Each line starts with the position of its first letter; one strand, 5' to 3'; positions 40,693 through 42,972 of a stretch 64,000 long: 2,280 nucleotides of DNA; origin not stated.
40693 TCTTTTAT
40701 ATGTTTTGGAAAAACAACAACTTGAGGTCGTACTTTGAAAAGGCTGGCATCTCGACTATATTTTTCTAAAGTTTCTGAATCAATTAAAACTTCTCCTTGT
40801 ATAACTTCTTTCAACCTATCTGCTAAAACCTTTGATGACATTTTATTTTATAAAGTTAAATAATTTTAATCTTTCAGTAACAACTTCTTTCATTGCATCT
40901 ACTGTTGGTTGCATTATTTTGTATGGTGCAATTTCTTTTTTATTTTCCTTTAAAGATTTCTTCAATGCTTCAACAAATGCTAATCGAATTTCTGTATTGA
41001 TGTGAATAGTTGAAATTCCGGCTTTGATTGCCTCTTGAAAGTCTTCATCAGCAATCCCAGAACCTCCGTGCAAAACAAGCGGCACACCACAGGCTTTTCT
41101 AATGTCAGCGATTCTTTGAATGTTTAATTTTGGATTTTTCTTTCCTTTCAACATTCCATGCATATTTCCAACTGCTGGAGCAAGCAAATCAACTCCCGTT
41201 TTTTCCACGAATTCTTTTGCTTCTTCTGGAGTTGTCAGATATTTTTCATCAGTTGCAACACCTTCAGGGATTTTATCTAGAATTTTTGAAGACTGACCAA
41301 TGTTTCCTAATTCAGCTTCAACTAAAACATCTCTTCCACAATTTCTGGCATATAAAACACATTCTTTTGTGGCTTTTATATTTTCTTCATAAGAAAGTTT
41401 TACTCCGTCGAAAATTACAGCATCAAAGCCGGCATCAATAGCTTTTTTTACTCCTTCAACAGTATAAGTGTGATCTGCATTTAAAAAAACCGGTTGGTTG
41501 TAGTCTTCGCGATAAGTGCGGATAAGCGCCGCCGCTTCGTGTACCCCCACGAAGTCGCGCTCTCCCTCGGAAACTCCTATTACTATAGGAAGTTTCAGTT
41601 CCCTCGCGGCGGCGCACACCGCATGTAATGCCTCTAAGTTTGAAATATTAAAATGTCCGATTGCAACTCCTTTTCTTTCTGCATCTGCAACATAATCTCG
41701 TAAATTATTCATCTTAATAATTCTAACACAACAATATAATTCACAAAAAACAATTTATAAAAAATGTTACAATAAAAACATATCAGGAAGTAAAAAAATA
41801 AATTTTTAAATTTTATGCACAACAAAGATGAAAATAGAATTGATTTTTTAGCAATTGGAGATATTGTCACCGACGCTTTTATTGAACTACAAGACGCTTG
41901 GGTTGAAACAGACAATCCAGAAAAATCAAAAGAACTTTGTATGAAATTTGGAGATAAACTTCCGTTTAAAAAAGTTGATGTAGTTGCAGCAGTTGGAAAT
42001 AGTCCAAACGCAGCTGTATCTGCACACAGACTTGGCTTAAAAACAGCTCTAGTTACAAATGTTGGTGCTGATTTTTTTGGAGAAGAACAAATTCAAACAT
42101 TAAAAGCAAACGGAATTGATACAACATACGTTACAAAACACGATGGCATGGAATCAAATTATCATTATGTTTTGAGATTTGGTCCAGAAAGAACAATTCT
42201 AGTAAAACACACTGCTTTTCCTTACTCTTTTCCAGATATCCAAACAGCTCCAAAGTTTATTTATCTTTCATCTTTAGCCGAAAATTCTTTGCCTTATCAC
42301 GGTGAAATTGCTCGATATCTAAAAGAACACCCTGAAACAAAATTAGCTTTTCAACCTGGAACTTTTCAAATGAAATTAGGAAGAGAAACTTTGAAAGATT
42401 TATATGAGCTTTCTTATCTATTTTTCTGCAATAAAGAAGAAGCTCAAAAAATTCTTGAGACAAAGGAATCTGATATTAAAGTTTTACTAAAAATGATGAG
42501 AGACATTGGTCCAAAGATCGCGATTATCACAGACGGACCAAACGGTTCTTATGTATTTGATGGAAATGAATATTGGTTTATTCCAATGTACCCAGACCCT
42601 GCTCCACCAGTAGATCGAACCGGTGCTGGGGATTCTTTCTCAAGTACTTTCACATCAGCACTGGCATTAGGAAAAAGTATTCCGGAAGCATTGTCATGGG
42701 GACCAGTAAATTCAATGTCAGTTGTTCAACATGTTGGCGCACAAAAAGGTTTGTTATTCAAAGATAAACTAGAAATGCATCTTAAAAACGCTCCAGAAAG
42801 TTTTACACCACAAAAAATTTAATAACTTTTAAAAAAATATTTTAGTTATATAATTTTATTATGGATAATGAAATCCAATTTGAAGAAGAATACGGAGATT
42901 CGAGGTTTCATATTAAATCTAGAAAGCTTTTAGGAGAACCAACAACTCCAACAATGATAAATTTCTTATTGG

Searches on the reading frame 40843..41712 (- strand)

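Call 52: search_protein_families(library=pfam, proteins=[window:40843-41712:-], max_evalue=0.0001)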
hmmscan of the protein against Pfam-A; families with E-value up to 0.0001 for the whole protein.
window:40843-41712:- (289 aa): 1 family
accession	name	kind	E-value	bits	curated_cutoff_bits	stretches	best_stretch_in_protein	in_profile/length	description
PF01116.26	F_bP_aldolase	-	9.5e-85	284.9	25.5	1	3-286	2-273/277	Fructose-bisphosphate aldolase class-II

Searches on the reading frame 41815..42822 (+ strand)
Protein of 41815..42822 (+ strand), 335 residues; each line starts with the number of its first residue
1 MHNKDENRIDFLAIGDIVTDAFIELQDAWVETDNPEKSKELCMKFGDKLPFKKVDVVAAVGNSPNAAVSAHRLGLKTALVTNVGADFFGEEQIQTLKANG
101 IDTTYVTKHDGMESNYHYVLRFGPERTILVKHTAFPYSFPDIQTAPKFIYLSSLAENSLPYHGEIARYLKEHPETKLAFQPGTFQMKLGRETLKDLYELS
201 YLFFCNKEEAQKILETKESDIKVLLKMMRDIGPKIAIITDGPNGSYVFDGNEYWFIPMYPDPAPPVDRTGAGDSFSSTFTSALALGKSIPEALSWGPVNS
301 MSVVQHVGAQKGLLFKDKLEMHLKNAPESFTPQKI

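Call 52: search_protein_families(library=pfam, proteins=[window:41815-42822:+], max_evalue=0.0001)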
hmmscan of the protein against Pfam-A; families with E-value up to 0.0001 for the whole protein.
window:41815-42822:+ (335 aa): 1 family
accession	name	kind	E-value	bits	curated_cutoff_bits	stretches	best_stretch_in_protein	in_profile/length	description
PF00294.29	PfkB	-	5.8e-35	121.5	25.8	1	61-311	37-297/302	pfkB family carbohydrate kinase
